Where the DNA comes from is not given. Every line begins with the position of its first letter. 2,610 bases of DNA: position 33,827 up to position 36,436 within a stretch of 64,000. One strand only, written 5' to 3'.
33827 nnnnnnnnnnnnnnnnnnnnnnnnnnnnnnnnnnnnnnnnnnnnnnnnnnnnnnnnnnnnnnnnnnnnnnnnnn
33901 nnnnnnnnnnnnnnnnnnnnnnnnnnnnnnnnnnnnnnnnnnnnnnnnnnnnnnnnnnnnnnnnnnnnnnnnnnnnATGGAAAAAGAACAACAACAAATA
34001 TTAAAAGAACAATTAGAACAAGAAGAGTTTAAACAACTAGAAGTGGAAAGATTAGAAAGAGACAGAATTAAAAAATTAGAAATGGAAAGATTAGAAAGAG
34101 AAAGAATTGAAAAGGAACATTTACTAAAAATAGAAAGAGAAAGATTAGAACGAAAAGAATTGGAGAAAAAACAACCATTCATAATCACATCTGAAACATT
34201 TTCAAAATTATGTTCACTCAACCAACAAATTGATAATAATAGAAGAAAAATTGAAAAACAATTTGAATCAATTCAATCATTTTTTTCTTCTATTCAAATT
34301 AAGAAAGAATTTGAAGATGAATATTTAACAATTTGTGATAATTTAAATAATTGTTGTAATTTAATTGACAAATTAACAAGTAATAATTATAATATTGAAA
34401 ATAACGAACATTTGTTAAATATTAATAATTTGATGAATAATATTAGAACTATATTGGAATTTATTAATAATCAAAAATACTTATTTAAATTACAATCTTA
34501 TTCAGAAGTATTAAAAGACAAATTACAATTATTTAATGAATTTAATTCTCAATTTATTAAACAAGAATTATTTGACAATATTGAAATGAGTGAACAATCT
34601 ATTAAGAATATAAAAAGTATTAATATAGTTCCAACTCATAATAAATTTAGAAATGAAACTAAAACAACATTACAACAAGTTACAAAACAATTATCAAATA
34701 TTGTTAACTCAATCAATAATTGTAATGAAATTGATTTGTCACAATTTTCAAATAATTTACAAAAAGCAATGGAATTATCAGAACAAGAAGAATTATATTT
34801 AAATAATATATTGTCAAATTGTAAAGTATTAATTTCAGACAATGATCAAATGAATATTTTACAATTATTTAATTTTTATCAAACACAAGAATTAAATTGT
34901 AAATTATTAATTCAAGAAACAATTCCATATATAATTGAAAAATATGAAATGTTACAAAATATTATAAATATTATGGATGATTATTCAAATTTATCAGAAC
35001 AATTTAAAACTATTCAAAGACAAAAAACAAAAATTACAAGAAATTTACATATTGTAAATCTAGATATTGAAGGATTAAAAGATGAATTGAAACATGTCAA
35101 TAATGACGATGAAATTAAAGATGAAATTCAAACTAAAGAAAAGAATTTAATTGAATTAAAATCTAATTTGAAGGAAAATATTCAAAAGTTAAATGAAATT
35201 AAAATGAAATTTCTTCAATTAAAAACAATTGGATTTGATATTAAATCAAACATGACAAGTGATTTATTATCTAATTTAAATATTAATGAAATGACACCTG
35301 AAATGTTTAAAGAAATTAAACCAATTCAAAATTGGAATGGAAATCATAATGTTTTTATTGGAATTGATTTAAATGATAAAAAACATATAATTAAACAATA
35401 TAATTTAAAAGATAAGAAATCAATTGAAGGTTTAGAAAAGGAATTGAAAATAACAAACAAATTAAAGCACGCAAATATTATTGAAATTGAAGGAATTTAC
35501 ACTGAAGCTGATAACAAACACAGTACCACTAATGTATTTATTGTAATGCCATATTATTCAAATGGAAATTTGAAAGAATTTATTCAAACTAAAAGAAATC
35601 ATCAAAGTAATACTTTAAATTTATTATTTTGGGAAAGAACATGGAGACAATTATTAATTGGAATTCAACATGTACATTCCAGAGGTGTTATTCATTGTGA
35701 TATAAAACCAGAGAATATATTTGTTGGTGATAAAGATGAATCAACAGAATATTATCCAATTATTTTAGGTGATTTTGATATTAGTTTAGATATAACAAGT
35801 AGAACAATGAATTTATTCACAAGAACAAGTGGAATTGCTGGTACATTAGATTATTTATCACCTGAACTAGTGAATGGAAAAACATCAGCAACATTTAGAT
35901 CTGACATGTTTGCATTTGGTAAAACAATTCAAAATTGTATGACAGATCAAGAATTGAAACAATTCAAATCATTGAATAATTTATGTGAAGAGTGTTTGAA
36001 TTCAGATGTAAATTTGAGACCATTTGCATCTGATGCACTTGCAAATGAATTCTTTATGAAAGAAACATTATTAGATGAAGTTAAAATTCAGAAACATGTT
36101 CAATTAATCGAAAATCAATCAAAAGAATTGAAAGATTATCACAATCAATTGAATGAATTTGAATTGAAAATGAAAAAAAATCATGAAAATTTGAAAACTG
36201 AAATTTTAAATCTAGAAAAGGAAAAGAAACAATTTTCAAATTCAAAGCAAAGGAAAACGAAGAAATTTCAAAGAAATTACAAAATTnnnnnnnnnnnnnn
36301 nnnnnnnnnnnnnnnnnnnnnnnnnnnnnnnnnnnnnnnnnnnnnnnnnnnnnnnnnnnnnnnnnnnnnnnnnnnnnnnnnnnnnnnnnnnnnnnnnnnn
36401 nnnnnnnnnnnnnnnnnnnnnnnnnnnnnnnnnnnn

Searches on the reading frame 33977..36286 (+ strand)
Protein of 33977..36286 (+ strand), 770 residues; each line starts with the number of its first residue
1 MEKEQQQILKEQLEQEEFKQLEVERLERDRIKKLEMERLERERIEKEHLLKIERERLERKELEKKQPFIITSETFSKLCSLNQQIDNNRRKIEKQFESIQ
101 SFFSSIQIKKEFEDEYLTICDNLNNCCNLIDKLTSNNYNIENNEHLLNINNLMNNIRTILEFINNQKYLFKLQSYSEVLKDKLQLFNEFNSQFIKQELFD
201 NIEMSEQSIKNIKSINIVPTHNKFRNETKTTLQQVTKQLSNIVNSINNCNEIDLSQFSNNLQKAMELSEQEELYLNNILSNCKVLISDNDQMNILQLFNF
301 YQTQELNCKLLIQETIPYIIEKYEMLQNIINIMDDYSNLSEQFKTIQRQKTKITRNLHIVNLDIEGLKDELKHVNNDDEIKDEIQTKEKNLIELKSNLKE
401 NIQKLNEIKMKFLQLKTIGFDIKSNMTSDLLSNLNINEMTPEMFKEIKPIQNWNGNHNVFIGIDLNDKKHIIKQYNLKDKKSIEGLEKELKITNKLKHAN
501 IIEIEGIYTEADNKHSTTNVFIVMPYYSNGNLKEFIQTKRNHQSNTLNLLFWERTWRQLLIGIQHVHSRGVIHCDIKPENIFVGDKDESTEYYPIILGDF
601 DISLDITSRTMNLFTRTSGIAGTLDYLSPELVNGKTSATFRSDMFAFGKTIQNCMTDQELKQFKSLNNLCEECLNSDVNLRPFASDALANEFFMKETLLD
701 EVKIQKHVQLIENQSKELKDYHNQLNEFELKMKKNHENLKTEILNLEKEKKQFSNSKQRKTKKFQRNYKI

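Call 68: list_cluster_members(proteins=[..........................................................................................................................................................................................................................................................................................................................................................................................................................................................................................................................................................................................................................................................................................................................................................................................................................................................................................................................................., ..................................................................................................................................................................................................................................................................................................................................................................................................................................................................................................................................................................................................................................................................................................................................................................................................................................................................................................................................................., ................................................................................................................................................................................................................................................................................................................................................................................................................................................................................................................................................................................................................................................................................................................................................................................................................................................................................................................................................, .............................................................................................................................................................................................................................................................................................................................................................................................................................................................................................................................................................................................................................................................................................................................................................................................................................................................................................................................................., window:33977-36286:+])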
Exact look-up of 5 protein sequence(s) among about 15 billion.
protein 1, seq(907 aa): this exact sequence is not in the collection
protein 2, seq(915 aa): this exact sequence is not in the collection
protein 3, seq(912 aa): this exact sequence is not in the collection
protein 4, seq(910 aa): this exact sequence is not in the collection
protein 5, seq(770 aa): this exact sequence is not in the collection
